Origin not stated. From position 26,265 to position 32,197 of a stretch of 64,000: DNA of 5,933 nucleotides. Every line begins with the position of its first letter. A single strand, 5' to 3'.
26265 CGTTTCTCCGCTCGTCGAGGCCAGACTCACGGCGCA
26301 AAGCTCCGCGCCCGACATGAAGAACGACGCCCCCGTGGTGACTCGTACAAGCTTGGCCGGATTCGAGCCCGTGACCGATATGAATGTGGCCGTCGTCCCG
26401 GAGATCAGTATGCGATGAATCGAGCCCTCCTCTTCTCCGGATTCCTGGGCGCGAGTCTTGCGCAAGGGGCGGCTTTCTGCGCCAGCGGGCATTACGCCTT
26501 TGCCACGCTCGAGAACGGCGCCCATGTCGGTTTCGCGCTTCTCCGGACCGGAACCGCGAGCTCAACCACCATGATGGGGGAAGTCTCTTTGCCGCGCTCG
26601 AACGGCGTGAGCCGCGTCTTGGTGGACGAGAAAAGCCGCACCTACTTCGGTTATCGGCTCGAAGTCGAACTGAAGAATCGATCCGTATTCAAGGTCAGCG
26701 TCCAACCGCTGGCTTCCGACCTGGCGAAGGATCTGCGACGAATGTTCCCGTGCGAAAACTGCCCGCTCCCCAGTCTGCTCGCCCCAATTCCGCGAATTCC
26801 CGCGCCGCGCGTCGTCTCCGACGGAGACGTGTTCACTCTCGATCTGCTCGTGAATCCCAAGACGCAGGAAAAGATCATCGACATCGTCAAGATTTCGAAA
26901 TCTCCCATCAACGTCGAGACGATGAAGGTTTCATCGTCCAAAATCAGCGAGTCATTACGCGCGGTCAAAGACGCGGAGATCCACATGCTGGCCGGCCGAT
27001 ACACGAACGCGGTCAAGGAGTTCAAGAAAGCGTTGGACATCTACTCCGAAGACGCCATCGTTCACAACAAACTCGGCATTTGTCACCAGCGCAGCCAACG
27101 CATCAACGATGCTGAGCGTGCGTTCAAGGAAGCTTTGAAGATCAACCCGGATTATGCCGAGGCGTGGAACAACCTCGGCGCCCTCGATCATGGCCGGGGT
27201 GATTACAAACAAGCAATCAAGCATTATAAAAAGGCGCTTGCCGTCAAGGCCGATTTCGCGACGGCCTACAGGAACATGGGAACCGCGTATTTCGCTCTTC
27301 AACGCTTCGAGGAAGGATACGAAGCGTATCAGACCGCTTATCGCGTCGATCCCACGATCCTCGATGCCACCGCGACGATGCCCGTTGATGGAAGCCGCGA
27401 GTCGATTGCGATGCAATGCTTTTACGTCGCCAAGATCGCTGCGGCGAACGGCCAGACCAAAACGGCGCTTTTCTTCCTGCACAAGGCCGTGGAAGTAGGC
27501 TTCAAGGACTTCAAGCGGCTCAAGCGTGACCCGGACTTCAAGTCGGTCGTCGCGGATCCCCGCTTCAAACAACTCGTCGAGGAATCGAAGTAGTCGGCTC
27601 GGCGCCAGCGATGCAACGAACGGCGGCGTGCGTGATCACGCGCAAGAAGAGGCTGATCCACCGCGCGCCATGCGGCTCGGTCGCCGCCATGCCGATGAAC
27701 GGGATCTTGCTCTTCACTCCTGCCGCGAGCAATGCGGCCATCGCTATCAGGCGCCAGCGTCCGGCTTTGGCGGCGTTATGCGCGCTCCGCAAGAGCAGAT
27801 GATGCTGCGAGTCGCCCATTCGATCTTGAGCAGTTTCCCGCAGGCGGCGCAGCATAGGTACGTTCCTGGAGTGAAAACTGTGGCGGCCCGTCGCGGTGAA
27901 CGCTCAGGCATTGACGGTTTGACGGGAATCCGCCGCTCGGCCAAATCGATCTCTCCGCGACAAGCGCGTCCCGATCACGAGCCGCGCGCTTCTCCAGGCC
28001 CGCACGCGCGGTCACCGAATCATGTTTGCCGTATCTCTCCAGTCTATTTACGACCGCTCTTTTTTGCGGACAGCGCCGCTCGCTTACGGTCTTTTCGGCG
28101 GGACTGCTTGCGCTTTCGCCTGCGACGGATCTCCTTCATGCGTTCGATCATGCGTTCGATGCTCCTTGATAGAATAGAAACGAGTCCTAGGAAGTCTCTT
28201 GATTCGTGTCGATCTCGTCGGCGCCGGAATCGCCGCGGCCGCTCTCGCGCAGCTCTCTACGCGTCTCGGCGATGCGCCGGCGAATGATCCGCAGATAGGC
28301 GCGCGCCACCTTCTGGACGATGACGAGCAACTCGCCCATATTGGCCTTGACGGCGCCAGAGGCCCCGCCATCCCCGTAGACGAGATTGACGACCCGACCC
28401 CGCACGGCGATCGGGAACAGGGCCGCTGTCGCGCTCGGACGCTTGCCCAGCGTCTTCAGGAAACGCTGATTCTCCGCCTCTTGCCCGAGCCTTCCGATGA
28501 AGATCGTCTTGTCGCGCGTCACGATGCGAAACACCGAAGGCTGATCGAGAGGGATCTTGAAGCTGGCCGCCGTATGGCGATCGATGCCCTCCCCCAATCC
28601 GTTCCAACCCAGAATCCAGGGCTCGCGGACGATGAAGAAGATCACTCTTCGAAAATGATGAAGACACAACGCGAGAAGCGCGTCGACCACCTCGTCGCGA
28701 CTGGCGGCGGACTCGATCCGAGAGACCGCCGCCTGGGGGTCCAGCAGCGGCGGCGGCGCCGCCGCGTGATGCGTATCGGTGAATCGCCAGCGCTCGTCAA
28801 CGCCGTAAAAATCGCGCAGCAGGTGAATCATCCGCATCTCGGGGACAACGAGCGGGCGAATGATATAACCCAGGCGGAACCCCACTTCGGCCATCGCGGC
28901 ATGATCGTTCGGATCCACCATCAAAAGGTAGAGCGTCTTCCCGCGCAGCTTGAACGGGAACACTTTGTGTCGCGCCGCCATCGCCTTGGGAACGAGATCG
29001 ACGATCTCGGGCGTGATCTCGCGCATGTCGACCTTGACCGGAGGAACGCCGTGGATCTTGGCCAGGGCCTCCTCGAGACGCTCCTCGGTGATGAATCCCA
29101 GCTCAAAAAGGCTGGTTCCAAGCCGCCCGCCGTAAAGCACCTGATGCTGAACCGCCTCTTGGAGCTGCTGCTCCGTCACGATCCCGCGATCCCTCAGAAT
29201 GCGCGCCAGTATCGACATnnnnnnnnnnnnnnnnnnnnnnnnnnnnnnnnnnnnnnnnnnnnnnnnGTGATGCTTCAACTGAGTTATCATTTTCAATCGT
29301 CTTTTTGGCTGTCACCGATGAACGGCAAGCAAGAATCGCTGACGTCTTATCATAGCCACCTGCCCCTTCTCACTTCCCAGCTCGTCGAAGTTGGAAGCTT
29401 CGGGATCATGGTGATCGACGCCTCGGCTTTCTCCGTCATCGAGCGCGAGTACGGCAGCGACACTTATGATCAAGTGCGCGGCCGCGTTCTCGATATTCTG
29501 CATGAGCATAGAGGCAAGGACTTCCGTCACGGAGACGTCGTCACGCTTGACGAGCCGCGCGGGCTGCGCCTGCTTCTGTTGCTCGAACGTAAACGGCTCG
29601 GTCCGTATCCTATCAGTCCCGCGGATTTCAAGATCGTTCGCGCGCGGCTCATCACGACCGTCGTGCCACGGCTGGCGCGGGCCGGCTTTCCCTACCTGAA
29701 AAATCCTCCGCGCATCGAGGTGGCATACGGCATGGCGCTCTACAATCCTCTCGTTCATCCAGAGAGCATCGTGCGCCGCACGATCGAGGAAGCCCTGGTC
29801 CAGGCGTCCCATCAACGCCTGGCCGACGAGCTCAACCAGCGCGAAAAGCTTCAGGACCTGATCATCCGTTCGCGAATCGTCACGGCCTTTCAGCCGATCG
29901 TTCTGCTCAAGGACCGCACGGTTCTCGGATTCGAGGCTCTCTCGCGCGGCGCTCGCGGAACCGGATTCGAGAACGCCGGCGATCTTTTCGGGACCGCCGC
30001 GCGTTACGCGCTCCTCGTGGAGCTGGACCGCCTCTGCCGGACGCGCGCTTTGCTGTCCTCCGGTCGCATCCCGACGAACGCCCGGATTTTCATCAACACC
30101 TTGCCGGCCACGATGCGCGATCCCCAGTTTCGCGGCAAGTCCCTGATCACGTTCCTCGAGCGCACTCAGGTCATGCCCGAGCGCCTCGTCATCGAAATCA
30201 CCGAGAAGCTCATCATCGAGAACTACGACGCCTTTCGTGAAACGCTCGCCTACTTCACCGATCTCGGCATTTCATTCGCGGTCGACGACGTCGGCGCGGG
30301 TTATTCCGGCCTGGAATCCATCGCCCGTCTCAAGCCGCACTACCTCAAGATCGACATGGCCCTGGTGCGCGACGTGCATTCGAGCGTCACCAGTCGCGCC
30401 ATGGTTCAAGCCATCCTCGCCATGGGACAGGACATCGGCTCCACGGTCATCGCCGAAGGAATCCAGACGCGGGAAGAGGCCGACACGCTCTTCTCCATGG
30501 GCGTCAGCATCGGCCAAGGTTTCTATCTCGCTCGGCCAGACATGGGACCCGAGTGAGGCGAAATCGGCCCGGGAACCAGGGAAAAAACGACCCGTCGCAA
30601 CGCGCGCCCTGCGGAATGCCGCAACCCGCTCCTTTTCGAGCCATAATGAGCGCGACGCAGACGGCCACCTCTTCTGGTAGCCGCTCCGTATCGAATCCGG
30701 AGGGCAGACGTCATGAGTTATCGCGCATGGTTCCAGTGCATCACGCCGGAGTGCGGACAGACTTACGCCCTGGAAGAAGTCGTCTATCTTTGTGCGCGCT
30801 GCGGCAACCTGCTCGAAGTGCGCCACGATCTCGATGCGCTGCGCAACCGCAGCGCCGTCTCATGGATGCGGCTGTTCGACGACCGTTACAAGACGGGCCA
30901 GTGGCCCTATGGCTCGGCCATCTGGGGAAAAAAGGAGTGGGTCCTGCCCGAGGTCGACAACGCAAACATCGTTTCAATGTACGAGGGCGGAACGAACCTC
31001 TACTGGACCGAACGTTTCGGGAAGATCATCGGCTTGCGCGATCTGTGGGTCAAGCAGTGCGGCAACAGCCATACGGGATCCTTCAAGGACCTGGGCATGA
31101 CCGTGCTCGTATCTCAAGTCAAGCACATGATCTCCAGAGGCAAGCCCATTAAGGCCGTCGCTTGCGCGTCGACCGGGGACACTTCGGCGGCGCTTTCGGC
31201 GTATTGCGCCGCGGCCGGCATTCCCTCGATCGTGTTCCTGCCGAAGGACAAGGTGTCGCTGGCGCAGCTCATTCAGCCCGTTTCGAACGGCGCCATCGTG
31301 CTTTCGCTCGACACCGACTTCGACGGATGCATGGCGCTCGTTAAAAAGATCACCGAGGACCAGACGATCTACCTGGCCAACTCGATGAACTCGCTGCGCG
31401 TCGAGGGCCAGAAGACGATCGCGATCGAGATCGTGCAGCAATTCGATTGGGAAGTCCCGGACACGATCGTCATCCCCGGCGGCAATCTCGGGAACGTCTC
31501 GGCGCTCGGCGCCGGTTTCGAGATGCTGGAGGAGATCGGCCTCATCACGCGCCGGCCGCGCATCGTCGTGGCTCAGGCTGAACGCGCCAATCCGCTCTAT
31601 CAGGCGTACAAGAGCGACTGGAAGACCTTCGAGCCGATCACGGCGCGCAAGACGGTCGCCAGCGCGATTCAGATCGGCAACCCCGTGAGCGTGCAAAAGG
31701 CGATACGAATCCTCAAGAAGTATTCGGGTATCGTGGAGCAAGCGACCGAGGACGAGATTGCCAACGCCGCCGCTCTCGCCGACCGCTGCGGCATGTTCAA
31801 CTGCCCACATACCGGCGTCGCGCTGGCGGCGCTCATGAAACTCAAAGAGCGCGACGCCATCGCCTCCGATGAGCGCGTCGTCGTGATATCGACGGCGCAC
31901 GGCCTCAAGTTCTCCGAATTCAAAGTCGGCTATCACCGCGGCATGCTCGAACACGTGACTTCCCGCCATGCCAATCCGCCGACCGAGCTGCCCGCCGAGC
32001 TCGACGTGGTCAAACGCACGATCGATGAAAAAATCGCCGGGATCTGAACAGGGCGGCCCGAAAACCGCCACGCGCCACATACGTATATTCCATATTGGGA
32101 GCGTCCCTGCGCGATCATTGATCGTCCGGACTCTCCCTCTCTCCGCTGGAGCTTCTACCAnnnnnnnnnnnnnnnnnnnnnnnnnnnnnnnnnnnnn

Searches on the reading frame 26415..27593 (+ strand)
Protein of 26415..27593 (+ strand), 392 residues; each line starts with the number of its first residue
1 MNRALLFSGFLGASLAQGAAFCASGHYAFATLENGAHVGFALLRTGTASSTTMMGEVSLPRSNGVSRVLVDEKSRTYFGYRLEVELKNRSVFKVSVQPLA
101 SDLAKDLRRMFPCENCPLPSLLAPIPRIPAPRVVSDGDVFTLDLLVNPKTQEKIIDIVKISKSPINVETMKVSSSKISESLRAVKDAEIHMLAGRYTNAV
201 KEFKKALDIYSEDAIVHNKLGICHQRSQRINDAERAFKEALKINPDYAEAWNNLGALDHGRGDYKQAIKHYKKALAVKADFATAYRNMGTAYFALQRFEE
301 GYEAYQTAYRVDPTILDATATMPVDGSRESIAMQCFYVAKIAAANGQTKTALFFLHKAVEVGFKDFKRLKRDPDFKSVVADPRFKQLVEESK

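Call 10: search_protein_families(library=pfam, proteins=[window:26415-27593:+], max_evalue=0.001)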
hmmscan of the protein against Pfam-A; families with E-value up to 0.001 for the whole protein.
window:26415-27593:+ (392 aa): 17 families
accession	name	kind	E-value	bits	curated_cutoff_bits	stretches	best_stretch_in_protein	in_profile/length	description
PF07719.23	TPR_2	-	2.1e-25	87.1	27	3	215-247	2-34/34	Tetratricopeptide repeat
PF13414.12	TPR_11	-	1.2e-24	86.1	26.8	3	261-295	7-41/42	TPR repeat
PF00515.34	TPR_1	-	1.3e-24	85.4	27.8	3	248-278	1-31/34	Tetratricopeptide repeat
PF13424.12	TPR_12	-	4e-21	75.4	30.1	2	214-277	3-74/77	Tetratricopeptide repeat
PF14559.12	TPR_19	-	3.2e-16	59.8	25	2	191-252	2-63/68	Tetratricopeptide repeat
PF13181.12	TPR_8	-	1.1e-15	56.8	25.7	0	248-280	1-33/34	Tetratricopeptide repeat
PF13428.12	TPR_14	-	2e-14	53.1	23.5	0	220-256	7-43/44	Tetratricopeptide repeat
PF13432.12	TPR_16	-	1e-13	51.8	32.7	1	261-313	10-62/65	Tetratricopeptide repeat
PF13431.12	TPR_17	-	8.6e-12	44.8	24.4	1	236-268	1-33/34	Tetratricopeptide repeat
PF13374.12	TPR_10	-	1.1e-08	35.3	27.5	0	252-277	6-31/42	Tetratricopeptide repeat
PF13371.12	TPR_9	-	9.9e-08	32.3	35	0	221-279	2-60/73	Tetratricopeptide repeat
PF23914.1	TPR_CcmH_CycH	-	4.1e-07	30.4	42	1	188-276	58-149/158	Cytochrome c-type biogenesis protein H TPR domain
PF24575.1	TPR_Slam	-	5.2e-06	27.3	35.2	0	255-300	54-99/104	Surface lipoprotein assembly modifier, N-terminal TPR repeats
PF10516.15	SHNi-TPR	-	1.1e-05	25.3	21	0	187-211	8-32/38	SHNi-TPR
PF13176.12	TPR_7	-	5.6e-05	23.4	27.9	0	250-280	1-31/36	Tetratricopeptide repeat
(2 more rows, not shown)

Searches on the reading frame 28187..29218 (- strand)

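Call 37: search_protein_families(library=pfam, proteins=[window:28187-29218:-], max_evalue=0.00001)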
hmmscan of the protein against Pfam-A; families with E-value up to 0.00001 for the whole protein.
window:28187-29218:- (343 aa): 1 family
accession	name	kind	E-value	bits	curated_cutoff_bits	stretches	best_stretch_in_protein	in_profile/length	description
PF05157.20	MshEN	-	1.4e-15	57.4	23.1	1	56-142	1-88/90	MshEN domain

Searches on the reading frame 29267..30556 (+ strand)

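Call 10: search_protein_families(library=pfam, proteins=[window:29267-30556:+], max_evalue=0.001)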
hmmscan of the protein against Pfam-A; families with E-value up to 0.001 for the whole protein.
window:29267-30556:+ (429 aa): 1 family
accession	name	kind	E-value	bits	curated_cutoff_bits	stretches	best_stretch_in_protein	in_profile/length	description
PF00563.25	EAL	-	1.6e-48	165.6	31.3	1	193-424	2-236/236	EAL domain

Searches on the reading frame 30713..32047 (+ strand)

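Call 38: search_protein_families(library=pfam, proteins=[window:30713-32047:+], max_evalue=0.00001)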
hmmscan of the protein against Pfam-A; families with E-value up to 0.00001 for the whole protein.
window:30713-32047:+ (444 aa): 1 family
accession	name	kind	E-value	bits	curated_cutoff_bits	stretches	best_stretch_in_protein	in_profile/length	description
PF00291.31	PALP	-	1.8e-61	208.5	35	1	87-394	1-294/295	Pyridoxal-phosphate dependent enzyme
